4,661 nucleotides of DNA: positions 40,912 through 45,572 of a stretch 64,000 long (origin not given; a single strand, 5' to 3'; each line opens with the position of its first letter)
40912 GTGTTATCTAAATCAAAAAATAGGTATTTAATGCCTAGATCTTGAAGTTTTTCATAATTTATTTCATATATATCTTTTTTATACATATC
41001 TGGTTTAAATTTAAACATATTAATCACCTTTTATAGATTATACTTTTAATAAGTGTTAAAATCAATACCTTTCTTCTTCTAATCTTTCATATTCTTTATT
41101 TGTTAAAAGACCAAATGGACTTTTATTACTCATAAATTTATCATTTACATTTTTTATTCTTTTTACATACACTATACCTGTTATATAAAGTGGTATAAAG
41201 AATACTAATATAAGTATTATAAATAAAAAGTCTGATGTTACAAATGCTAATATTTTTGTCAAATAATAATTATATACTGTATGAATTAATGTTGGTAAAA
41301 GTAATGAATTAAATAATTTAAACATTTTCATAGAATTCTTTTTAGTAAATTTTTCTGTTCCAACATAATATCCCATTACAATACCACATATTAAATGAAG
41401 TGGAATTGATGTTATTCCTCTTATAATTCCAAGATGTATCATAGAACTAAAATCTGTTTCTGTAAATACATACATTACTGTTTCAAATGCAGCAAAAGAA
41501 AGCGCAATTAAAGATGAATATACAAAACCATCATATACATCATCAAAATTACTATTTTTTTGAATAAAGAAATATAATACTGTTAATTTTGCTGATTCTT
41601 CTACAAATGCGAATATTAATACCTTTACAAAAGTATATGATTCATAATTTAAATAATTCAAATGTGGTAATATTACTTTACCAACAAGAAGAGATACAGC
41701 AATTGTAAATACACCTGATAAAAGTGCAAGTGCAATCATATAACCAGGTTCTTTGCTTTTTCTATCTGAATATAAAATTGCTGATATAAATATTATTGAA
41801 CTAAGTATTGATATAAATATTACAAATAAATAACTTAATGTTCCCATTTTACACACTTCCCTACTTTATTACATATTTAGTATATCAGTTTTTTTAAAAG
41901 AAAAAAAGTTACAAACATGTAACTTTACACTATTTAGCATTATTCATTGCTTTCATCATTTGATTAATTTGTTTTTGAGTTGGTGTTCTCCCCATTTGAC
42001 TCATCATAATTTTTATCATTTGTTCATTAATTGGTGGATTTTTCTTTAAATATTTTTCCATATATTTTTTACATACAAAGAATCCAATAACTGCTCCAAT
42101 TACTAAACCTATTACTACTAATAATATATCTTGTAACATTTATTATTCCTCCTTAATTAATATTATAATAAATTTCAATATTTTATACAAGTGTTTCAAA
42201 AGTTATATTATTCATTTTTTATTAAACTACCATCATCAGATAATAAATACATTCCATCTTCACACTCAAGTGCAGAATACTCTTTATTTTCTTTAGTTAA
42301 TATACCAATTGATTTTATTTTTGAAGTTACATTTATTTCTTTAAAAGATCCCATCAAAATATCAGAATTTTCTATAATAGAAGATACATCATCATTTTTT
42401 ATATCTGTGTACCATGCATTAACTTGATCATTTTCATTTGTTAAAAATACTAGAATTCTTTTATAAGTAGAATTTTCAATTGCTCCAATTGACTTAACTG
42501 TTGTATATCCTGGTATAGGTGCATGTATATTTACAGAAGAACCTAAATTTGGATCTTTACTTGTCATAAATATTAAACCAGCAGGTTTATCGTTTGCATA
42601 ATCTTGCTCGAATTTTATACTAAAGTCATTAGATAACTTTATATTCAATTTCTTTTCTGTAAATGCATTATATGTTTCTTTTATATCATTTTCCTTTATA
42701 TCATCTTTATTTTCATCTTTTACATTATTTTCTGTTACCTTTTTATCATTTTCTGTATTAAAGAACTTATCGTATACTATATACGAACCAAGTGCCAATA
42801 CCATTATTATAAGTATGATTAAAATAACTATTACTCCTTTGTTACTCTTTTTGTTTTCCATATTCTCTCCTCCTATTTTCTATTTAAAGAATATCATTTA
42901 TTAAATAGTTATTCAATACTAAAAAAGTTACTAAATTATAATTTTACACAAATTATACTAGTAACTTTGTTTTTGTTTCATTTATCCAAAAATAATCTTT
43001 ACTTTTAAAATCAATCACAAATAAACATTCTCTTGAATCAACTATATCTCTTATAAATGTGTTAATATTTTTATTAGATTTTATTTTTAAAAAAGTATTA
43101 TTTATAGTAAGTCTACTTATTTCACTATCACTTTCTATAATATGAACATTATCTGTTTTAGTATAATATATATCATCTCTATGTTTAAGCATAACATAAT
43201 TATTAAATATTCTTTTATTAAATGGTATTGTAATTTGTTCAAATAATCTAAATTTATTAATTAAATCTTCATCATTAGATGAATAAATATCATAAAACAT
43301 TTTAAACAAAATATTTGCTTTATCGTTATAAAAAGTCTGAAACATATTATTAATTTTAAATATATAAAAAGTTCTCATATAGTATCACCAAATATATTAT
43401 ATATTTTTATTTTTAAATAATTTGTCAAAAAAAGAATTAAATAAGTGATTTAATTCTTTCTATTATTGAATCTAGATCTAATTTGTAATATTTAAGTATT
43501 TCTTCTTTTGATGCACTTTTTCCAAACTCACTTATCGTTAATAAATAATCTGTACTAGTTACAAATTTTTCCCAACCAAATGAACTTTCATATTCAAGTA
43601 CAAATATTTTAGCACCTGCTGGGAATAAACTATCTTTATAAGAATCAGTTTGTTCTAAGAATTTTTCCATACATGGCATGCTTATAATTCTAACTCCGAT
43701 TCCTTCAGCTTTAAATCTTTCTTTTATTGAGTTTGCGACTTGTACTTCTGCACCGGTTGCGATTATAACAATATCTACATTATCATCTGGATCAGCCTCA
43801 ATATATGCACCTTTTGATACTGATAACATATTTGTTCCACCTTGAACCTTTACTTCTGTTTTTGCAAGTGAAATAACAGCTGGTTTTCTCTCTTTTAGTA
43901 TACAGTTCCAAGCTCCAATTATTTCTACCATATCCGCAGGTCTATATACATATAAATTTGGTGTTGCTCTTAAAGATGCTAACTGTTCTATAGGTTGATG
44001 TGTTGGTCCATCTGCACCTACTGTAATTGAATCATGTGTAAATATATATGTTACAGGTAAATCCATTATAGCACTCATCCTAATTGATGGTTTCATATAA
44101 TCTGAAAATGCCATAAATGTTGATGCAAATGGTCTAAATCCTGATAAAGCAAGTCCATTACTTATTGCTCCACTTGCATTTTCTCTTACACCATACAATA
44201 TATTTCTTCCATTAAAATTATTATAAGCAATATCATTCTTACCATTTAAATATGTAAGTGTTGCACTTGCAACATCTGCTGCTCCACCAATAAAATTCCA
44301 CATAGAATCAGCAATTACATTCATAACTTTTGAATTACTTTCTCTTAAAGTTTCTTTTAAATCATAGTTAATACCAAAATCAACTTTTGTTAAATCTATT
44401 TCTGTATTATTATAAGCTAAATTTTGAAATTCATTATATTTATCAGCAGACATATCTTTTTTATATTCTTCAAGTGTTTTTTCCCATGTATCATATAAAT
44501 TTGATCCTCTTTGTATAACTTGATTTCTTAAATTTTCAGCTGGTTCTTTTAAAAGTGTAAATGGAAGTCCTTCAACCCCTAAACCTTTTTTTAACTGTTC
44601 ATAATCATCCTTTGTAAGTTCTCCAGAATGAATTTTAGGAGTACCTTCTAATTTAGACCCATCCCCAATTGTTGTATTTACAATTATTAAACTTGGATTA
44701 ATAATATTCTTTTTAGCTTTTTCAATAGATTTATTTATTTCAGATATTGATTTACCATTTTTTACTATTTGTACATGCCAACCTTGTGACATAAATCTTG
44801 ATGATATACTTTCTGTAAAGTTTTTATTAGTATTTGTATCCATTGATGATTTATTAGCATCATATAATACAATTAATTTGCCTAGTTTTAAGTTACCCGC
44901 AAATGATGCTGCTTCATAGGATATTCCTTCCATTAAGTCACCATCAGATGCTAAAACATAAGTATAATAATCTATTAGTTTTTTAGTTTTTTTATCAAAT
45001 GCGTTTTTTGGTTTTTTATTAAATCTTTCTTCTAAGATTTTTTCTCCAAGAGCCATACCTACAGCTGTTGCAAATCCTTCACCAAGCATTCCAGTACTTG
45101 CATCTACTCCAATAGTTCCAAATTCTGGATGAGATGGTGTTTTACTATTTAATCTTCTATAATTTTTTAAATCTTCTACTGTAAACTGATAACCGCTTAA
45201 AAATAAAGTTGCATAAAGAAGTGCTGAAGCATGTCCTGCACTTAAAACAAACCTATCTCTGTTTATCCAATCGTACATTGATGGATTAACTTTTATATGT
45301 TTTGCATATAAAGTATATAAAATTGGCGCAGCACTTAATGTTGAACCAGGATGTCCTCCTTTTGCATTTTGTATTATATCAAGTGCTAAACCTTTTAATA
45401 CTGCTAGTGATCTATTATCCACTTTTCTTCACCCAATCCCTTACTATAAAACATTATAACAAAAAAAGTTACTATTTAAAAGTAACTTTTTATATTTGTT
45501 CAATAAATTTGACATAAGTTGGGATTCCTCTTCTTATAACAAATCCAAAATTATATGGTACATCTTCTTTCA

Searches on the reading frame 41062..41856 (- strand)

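Call 5: search_protein_families(library=pfam, proteins=[window:41062-41856:-], max_evalue=0.01)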
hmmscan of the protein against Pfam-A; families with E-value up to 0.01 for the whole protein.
window:41062-41856:- (264 aa): 1 family
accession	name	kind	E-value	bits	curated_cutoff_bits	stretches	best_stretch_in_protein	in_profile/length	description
PF13367.11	PrsW-protease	-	6.6e-30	104.6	23.5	1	36-219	1-193/196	PrsW family intramembrane metalloprotease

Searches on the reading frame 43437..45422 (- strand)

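Call 5: search_protein_families(library=pfam, proteins=[window:43437-45422:-], max_evalue=0.01)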
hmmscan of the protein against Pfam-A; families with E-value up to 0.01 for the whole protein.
window:43437-45422:- (661 aa): 4 families
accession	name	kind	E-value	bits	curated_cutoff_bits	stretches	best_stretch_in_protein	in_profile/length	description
PF00456.26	Transketolase_N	-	6.6e-100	334.8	22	1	3-334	3-327/334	Transketolase, thiamine diphosphate binding domain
PF02779.29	Transket_pyr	-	1.2e-40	139.4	27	1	359-524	5-172/174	Transketolase, pyrimidine binding domain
PF22613.1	Transketolase_C_1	-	3.7e-27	95.2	27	1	538-648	1-112/113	Transketolase-like TK C-terminal domain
PF02780.25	Transketolase_C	-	1.1e-07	32.3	25.9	1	548-592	9-53/124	Transketolase, C-terminal domain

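Call 6: search_protein_families(library=ncbifam, proteins=[window:43437-45422:-], max_evalue=0.01)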
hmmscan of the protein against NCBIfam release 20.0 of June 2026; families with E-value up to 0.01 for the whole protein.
window:43437-45422:- (661 aa): 8 families
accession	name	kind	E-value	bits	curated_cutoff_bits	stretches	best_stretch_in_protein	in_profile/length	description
TIGR00232.1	tktlase_bact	equivalog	9.9e-206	685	682.25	1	6-661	4-653/654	transketolase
NF004558.0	PRK05899.2-4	equivalog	1.1e-185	618.8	788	1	2-660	3-649/651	transketolase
NF004559.0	PRK05899.2-5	equivalog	4.5e-66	223.4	488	1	9-661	25-624/627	transketolase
NF004556.0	PRK05899.2-2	equivalog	2.3e-53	181.4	575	1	14-660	29-637/639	transketolase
TIGR00204.1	dxs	equivalog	3.7e-15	55.5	465.95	1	403-583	350-529/616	1-deoxy-D-xylulose-5-phosphate synthase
NF003933.0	PRK05444.2-2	equivalog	1e-12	47.4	395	1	159-659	148-603/606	1-deoxy-D-xylulose-5-phosphate synthase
NF008968.0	PRK12315.1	subfamily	5.5e-09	34.8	510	1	347-582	263-496/582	1-deoxy-D-xylulose-5-phosphate synthase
TIGR00759.1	aceE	equivalog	5.3e-07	28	859.9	1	21-223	100-292/885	pyruvate dehydrogenase (acetyl-transferring), homodimeric type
